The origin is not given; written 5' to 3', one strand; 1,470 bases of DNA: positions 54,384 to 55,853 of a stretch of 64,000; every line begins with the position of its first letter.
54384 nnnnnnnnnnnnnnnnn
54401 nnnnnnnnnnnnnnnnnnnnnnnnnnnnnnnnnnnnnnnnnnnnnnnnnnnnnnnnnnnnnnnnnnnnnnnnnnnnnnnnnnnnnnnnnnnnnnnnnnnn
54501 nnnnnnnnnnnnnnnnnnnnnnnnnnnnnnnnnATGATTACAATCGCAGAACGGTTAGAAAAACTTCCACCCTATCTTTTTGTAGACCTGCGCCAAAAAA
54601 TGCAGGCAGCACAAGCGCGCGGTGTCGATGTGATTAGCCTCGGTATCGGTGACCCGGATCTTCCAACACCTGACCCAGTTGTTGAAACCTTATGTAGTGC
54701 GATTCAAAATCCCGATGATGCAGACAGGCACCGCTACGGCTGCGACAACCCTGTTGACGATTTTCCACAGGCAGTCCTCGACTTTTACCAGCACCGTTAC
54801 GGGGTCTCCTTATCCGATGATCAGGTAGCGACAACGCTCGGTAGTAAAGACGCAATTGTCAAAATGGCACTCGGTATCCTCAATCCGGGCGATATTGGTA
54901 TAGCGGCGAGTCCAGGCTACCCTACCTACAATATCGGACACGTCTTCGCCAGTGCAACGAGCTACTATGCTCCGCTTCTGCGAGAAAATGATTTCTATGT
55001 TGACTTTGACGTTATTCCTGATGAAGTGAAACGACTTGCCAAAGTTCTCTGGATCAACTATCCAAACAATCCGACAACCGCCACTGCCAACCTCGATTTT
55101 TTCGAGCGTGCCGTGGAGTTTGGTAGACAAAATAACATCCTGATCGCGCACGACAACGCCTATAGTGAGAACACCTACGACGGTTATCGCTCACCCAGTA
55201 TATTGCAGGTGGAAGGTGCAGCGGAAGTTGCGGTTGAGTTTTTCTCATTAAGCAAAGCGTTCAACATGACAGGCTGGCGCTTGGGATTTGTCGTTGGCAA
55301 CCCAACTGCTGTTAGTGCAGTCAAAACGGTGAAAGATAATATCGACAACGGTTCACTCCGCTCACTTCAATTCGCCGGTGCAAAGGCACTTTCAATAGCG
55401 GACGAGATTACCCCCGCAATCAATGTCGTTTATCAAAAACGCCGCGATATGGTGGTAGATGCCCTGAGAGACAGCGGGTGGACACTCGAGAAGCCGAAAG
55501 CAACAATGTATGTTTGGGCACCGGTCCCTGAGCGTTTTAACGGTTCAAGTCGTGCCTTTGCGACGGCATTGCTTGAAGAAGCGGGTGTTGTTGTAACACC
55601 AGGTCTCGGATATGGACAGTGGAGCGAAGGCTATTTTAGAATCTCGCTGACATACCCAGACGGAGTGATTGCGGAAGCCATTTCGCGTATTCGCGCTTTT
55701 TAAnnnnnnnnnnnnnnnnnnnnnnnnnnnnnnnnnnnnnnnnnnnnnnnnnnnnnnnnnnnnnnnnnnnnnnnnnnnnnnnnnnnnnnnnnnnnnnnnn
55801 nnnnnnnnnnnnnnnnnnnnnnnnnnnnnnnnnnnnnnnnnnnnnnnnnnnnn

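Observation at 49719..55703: Tandem dapB paralogs plus DapL-like aminotransferase and PhyH dioxygenase sharing a leader motif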

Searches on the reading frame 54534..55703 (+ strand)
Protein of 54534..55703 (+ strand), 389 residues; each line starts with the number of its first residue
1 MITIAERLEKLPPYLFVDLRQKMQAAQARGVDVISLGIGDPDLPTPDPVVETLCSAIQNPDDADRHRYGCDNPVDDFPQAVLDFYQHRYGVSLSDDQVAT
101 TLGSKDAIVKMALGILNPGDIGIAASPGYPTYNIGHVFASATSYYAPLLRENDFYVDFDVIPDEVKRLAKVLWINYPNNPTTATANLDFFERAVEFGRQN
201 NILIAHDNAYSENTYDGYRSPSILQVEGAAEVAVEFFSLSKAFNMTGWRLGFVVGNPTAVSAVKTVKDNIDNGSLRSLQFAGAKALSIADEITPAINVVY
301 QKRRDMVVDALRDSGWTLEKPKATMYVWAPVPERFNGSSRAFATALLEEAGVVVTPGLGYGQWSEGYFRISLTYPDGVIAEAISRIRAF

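Call 3: search_protein_families(library=pfam, proteins=[window:54534-55703:+])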
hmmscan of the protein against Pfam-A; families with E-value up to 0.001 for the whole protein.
window:54534-55703:+ (389 aa): 1 family
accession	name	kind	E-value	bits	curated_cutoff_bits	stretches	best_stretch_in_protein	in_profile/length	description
PF00155.27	Aminotran_1_2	-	6.7e-48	164.1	19.7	1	32-386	2-361/361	Aminotransferase class I and II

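Call 4: search_protein_families(library=ncbifam, proteins=[window:54534-55703:+])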
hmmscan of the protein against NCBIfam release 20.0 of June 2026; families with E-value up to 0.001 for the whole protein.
window:54534-55703:+ (389 aa): 62 families (the best 25 are shown)
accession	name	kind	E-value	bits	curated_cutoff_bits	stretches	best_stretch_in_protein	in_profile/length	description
NF006756.0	PRK09276.1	subfamily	3e-147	490.6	507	1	2-387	2-383/387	LL-diaminopimelate aminotransferase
TIGR03540.1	DapC_direct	equivalog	4.9e-145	483.2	593.25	1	4-388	2-382/383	LL-diaminopimelate aminotransferase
NF004611.0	PRK05942.1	equivalog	1.3e-110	370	628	1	2-387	6-387/394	aspartate aminotransferase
NF005977.0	PRK08068.1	subfamily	2.8e-109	365.9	494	1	3-387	4-384/391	transaminase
NF005815.0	PRK07681.1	equivalog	3.7e-107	358.8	545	1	1-388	2-384/399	LL-diaminopimelate aminotransferase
NF006033.0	PRK08175.1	equivalog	6.9e-103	344.7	647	1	6-388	11-392/407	alanine transaminase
NF006604.0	PRK09148.1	equivalog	1e-100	337.6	648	1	6-389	6-388/406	LL-diaminopimelate aminotransferase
NF005613.0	PRK07366.1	equivalog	3.3e-99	332.6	486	1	3-389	2-387/391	LL-diaminopimelate aminotransferase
NF006387.0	PRK08636.1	equivalog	9.2e-95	318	675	1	6-389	8-397/403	LL-diaminopimelate aminotransferase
NF004937.0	PRK06290.1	equivalog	1.8e-85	287.1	585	1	22-346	34-360/410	LL-diaminopimelate aminotransferase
NF041364.1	GntC_guanitoxin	equivalog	6.5e-62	209.5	415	1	34-389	1-356/356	guanitoxin biosynthesis PLP-dependent (S)-gamma-hydroxy-L-arginine cyclodehydratase GntC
TIGR03537.1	DapC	equivalog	1.5e-61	208.3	453.6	1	35-383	4-344/350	succinyldiaminopimelate transaminase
NF006229.0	PRK08361.1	equivalog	1.8e-53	182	624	1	30-387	32-385/391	aspartate aminotransferase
NF041091.1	asp_aminotase_Arch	equivalog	3.4e-53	180.8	550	1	8-389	4-374/376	aspartate aminotransferase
NF005588.0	PRK07309.1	equivalog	2e-52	178.4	576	1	31-389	30-385/391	pyridoxal phosphate-dependent aminotransferase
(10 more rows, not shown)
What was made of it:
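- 54534..55703 (+): Class-I PLP aminotransferase, 389 aa, from a divergent sister group of the TIGR03540/PRK09276 'direct' LL-DAP aminotransferases. Call 4 (490.6 vs 507; 483 vs 593).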

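Call 35: search_solved_structures(query=window:54534-55703:+, max_evalue=1e-30)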
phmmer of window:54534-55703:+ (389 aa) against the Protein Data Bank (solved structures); distinct sequences matched with E-value up to 1e-30: 17.
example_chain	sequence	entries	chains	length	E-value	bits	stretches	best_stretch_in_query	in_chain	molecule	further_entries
2x5d_A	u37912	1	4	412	4.7e-88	298.9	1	7-388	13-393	PROBABLE AMINOTRANSFERASE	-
6l1l_A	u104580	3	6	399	1.6e-76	261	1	3-387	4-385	Aminotransferase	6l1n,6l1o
2dou_A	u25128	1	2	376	6.6e-61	209.6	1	13-387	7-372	probable N-succinyldiaminopimelate aminotransferase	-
2o1b_A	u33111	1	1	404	5.1e-56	193.5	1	30-386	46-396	Aminotransferase, class I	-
1o4s_A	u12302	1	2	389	5.5e-39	137.4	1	4-389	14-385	Aspartate aminotransferase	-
4my5_A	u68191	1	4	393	6.5e-39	137.2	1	28-389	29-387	Putative amino acid aminotransferase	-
1gd9_A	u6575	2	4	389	2.8e-38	135.1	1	27-386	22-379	ASPARTATE AMINOTRANSFERASE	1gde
1dju_A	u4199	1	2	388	2.9e-38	135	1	27-386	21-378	AROMATIC AMINOTRANSFERASE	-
2z61_A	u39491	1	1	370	3.1e-34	121.8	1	6-389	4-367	Probable aspartate aminotransferase 2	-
6f77_A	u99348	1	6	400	3.7e-33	118.3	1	3-389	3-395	Aspartate aminotransferase A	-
1bjw_A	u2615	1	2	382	1.9e-32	115.9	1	4-385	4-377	ASPARTATE AMINOTRANSFERASE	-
1bkg_A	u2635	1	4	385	1.9e-32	115.9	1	4-385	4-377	ASPARTATE AMINOTRANSFERASE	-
1b5o_A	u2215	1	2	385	9.4e-32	113.6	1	4-385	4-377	PROTEIN (ASPARTATE AMINOTRANSFERASE)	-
1b5p_A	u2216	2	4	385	1.7e-31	112.8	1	4-385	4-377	PROTEIN (ASPARTATE AMINOTRANSFERASE) | ASPARTATE AMINOTRANSFERASE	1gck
1gc3_A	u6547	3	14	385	1.7e-31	112.8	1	4-385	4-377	ASPARTATE AMINOTRANSFERASE | PROTEIN (ASPARTATE AMINOTRANSFERASE)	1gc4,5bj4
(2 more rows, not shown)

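Call 41: find_homologous_proteins(query=window:54534-55703:+)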
Query window:54534-55703:+ (389 aa): 8000 proteins with E <= 0.001 among 8000 candidates; the best 120 are listed.
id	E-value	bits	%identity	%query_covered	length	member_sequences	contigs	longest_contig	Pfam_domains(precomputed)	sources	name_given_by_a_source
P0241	1.8e-243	825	93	100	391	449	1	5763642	PF00155.28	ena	-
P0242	4.5e-242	821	92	100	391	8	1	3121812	PF00155.28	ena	-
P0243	2.0e-239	812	90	100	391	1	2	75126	PF00155.28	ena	-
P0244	1.7e-238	809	90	100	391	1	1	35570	PF00155.28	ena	-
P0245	1.8e-238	809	90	100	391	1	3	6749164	PF00155.28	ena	-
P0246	3.1e-238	808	90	100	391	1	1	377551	PF00155.28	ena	-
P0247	5.5e-237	804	90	100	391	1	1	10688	PF00155.28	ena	-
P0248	6.0e-237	804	89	100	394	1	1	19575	PF00155.28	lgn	-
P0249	7.4e-237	804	90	100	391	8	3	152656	PF00155.28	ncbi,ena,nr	ncbi:MAG: aminotransferase class I/II-fold pyridoxal phosphate-dependent enzyme [Candidatus Poribact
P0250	1.6e-236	803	90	100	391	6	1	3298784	PF00155.28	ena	-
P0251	2.4e-236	802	89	100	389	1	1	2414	PF00155.28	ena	-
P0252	4.1e-236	801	89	100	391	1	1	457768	PF00155.28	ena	-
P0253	5.9e-236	801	89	100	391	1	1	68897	PF00155.28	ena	-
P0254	5.9e-236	801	90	100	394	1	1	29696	PF00155.28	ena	-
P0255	6.0e-236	801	89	100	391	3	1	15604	PF00155.28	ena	-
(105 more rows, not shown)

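Call 53: search_solved_structures(query=window:54534-55703:+, max_evalue=1e-8)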
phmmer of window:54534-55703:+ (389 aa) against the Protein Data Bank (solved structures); distinct sequences matched with E-value up to 1e-8: 74 (the best 60 are shown).
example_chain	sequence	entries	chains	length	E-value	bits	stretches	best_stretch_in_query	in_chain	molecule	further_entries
2x5d_A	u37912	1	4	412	4.7e-88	298.9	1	7-388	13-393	PROBABLE AMINOTRANSFERASE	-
6l1l_A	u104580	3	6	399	1.6e-76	261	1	3-387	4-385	Aminotransferase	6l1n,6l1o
2dou_A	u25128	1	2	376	6.6e-61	209.6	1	13-387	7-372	probable N-succinyldiaminopimelate aminotransferase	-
2o1b_A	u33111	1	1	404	5.1e-56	193.5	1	30-386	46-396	Aminotransferase, class I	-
1o4s_A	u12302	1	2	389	5.5e-39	137.4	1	4-389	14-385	Aspartate aminotransferase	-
4my5_A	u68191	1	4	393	6.5e-39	137.2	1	28-389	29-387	Putative amino acid aminotransferase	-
1gd9_A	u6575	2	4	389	2.8e-38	135.1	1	27-386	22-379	ASPARTATE AMINOTRANSFERASE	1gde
1dju_A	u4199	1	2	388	2.9e-38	135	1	27-386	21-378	AROMATIC AMINOTRANSFERASE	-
2z61_A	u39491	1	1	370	3.1e-34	121.8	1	6-389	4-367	Probable aspartate aminotransferase 2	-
6f77_A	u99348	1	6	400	3.7e-33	118.3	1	3-389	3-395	Aspartate aminotransferase A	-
1bjw_A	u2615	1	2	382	1.9e-32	115.9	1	4-385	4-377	ASPARTATE AMINOTRANSFERASE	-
1bkg_A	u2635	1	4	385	1.9e-32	115.9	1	4-385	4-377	ASPARTATE AMINOTRANSFERASE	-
1b5o_A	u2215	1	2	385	9.4e-32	113.6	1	4-385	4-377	PROTEIN (ASPARTATE AMINOTRANSFERASE)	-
1b5p_A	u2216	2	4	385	1.7e-31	112.8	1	4-385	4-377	PROTEIN (ASPARTATE AMINOTRANSFERASE) | ASPARTATE AMINOTRANSFERASE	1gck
1gc3_A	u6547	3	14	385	1.7e-31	112.8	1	4-385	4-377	ASPARTATE AMINOTRANSFERASE | PROTEIN (ASPARTATE AMINOTRANSFERASE)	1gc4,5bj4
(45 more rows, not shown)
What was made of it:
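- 54534..55703 (+): Call 53 for PDB ranking.
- On Canonical DapL (EC 2.6.1.83, plant/Chlamydia type): All are below aspartate aminotransferase 1O4S at 137 bits (call 53).
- Checked: Solved DapL enzymes score 86-100 bits, less than an aspartate aminotransferase at 137 bits (call 53).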

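Call 73: find_related_loci(query=A3, collection=metagenome_contigs, flank=6000)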
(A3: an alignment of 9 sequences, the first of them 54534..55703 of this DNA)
Query A3 (389 aa) in metagenome_contigs; peptide patterns used: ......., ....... (x = any residue, [..] = any of these).
600 stretches matched a pattern (row limit reached: there are more); 563 encode a relative of the query (tblastn E <= 1e-3); the best 80 are kept; 80 distinct loci.
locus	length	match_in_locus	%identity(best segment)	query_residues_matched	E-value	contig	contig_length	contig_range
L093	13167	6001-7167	94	1-389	0e+0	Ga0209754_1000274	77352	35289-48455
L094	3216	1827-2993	83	1-389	0e+0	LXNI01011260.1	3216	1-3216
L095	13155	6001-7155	72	2-386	0e+0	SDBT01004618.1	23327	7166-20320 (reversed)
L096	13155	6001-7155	72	2-386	0e+0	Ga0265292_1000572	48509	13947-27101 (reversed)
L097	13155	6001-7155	71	2-386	0e+0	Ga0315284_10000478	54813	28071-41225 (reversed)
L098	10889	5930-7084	69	2-386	0e+0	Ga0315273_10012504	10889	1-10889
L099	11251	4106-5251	67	5-386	0e+0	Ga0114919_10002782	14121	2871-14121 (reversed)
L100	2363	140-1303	68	2-389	0e+0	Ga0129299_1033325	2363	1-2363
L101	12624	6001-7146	69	5-386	5e-178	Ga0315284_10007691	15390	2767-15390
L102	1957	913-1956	73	2-349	0e+0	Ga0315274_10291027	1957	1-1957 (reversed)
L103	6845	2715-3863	66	4-386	2e-177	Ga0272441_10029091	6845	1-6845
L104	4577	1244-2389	66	5-386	4e-180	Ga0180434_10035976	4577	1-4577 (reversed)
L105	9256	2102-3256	65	2-386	8e-174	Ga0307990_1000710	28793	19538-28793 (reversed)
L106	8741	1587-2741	63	2-386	6e-172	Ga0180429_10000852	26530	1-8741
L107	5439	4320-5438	64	1-373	1e-174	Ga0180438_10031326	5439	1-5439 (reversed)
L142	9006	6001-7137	49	5-387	2e-118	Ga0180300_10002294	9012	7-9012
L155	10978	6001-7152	45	2-389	4e-117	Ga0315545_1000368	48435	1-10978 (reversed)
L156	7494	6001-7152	46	2-389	1e-116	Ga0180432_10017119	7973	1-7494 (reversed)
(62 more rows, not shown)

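Call 82: search_protein_families(library=ncbifam, proteins=[L156:6001-7152:+, L142:6001-7137:+, L155:6001-7152:+, L095:6001-7155:+, L105:2102-3256:+], max_evalue=1e-80)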
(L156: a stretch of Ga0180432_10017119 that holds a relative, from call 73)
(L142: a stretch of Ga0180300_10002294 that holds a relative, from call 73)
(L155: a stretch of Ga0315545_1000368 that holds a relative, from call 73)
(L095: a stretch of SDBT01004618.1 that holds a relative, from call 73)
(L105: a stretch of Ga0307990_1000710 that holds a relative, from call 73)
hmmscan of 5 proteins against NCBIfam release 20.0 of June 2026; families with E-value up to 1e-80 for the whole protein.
L156:6001-7152:+ (384 aa): 12 families
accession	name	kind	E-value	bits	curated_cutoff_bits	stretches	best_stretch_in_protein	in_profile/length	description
NF006756.0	PRK09276.1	subfamily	1.5e-186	620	507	1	1-382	2-383/387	LL-diaminopimelate aminotransferase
TIGR03540.1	DapC_direct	equivalog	3.3e-183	608.9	593.25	1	3-382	2-381/383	LL-diaminopimelate aminotransferase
NF005815.0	PRK07681.1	equivalog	4.1e-131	437.7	545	1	1-380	3-381/399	LL-diaminopimelate aminotransferase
NF005977.0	PRK08068.1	subfamily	4.1e-129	431.2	494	1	2-381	4-383/391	transaminase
NF004611.0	PRK05942.1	equivalog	1.8e-128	428.9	628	1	4-381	9-386/394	aspartate aminotransferase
NF006033.0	PRK08175.1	equivalog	3e-124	415.1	647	1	5-368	11-377/407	alanine transaminase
NF005613.0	PRK07366.1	equivalog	4.4e-121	404.6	486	1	1-381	1-384/391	LL-diaminopimelate aminotransferase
NF006604.0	PRK09148.1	equivalog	7.3e-120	400.7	648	1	5-368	6-372/406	LL-diaminopimelate aminotransferase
NF006387.0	PRK08636.1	equivalog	6.1e-111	371.3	675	1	6-368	9-381/403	LL-diaminopimelate aminotransferase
NF004937.0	PRK06290.1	equivalog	1.5e-98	330.2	585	1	20-337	34-350/410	LL-diaminopimelate aminotransferase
NF041364.1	GntC_guanitoxin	equivalog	4e-86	289.1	415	1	34-382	2-354/356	guanitoxin biosynthesis PLP-dependent (S)-gamma-hydroxy-L-arginine cyclodehydratase GntC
TIGR03537.1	DapC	equivalog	1.2e-83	280.9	453.6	1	32-368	2-334/350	succinyldiaminopimelate transaminase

L142:6001-7137:+ (379 aa): 12 families
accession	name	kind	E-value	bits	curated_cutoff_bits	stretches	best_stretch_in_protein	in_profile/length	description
NF006756.0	PRK09276.1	subfamily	2.9e-180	599.3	507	1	1-379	5-383/387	LL-diaminopimelate aminotransferase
TIGR03540.1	DapC_direct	equivalog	6.8e-180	598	593.25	1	1-379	3-381/383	LL-diaminopimelate aminotransferase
NF004611.0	PRK05942.1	equivalog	8.7e-148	492.5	628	1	1-378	9-386/394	aspartate aminotransferase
NF005977.0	PRK08068.1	subfamily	1.9e-129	432.3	494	1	2-378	7-383/391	transaminase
NF005815.0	PRK07681.1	equivalog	8.9e-127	423.4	545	1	1-378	6-382/399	LL-diaminopimelate aminotransferase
NF005613.0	PRK07366.1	equivalog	4.3e-126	421.1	486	1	1-378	4-384/391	LL-diaminopimelate aminotransferase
NF006033.0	PRK08175.1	equivalog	3.9e-121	404.8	647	1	2-376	11-388/407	alanine transaminase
NF006604.0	PRK09148.1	equivalog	3e-118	395.4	648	1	3-375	7-382/406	LL-diaminopimelate aminotransferase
NF006387.0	PRK08636.1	equivalog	3.7e-110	368.7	675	1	2-375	8-391/403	LL-diaminopimelate aminotransferase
NF004937.0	PRK06290.1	equivalog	5.3e-92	308.6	585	1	9-332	24-350/410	LL-diaminopimelate aminotransferase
TIGR03537.1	DapC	equivalog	1.3e-82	277.6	453.6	1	29-377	2-346/350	succinyldiaminopimelate transaminase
NF041364.1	GntC_guanitoxin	equivalog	5e-81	272.4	415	1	30-379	1-354/356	guanitoxin biosynthesis PLP-dependent (S)-gamma-hydroxy-L-arginine cyclodehydratase GntC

L155:6001-7152:+ (384 aa): 12 families
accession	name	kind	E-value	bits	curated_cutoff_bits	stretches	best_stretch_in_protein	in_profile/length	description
NF006756.0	PRK09276.1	subfamily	3.5e-184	612.2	507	1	1-382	2-383/387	LL-diaminopimelate aminotransferase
TIGR03540.1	DapC_direct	equivalog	1.1e-180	600.5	593.25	1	3-382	2-381/383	LL-diaminopimelate aminotransferase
NF004611.0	PRK05942.1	equivalog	9.2e-126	420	628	1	2-381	7-386/394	aspartate aminotransferase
NF005977.0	PRK08068.1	subfamily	2.1e-124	415.7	494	1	1-381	3-383/391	transaminase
NF005815.0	PRK07681.1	equivalog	1.5e-121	406.2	545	1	1-381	3-382/399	LL-diaminopimelate aminotransferase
NF005613.0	PRK07366.1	equivalog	7.4e-118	393.9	486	1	1-381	1-384/391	LL-diaminopimelate aminotransferase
NF006033.0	PRK08175.1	equivalog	5.5e-117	391.2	647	1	5-368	11-377/407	alanine transaminase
NF006604.0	PRK09148.1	equivalog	3e-115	385.5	648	1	5-368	6-372/406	LL-diaminopimelate aminotransferase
NF006387.0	PRK08636.1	equivalog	9.8e-105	350.8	675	1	6-368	9-381/403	LL-diaminopimelate aminotransferase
NF004937.0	PRK06290.1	equivalog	2.5e-94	316.3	585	1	19-334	33-346/410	LL-diaminopimelate aminotransferase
TIGR03537.1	DapC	equivalog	8.5e-86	288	453.6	1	33-373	3-338/350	succinyldiaminopimelate transaminase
NF041364.1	GntC_guanitoxin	equivalog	2.9e-81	273.2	415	1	35-382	3-354/356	guanitoxin biosynthesis PLP-dependent (S)-gamma-hydroxy-L-arginine cyclodehydratase GntC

L095:6001-7155:+ (385 aa): 10 families
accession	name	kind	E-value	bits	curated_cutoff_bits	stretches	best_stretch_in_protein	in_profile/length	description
NF006756.0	PRK09276.1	subfamily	1.1e-149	498.6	507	1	2-385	3-382/387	LL-diaminopimelate aminotransferase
TIGR03540.1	DapC_direct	equivalog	1.4e-146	488.4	593.25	1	2-385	1-380/383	LL-diaminopimelate aminotransferase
NF004611.0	PRK05942.1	equivalog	3.4e-114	381.9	628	1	2-385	7-386/394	aspartate aminotransferase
NF005977.0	PRK08068.1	subfamily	4e-112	375.3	494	1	2-385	4-383/391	transaminase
NF005815.0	PRK07681.1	equivalog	4.1e-106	355.4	545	1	2-385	4-382/399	LL-diaminopimelate aminotransferase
NF005613.0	PRK07366.1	equivalog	1.7e-103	346.7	486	1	2-385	2-384/391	LL-diaminopimelate aminotransferase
NF006604.0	PRK09148.1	equivalog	3.3e-103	345.8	648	1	6-381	7-381/406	LL-diaminopimelate aminotransferase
NF006033.0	PRK08175.1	equivalog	6.5e-103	344.8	647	1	5-383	11-388/407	alanine transaminase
NF006387.0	PRK08636.1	equivalog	9.2e-99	331.2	675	1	5-381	8-390/403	LL-diaminopimelate aminotransferase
NF004937.0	PRK06290.1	equivalog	1.2e-85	287.7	585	1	14-355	26-370/410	LL-diaminopimelate aminotransferase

L105:2102-3256:+ (385 aa): 9 families
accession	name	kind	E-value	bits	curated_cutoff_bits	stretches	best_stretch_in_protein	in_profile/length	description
NF006756.0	PRK09276.1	subfamily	3.7e-141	470.6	507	1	2-385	3-382/387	LL-diaminopimelate aminotransferase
TIGR03540.1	DapC_direct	equivalog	3.2e-139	464.1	593.25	1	3-385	2-380/383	LL-diaminopimelate aminotransferase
NF005815.0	PRK07681.1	equivalog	7.6e-104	347.9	545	1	2-385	4-382/399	LL-diaminopimelate aminotransferase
NF004611.0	PRK05942.1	equivalog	8.5e-101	337.8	628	1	3-385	8-386/394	aspartate aminotransferase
NF005977.0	PRK08068.1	subfamily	1.3e-99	334.1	494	1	2-385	4-383/391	transaminase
NF006033.0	PRK08175.1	equivalog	1.6e-99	333.7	647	1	5-383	11-388/407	alanine transaminase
NF006604.0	PRK09148.1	equivalog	1.3e-97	327.4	648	1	6-382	7-382/406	LL-diaminopimelate aminotransferase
NF005613.0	PRK07366.1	equivalog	3.3e-97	326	486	1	2-385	2-384/391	LL-diaminopimelate aminotransferase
NF006387.0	PRK08636.1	equivalog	3.8e-89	299.5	675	1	5-382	8-391/403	LL-diaminopimelate aminotransferase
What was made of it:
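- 54534..55703 (+): Call 82: relatives pass the cutoffs, while its own subclade does not.
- On 'Direct' LL-DAP aminotransferase TIGR03540 / PRK09276: Relatives next to dapF or dapB score 598-620 and pass (call 82).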
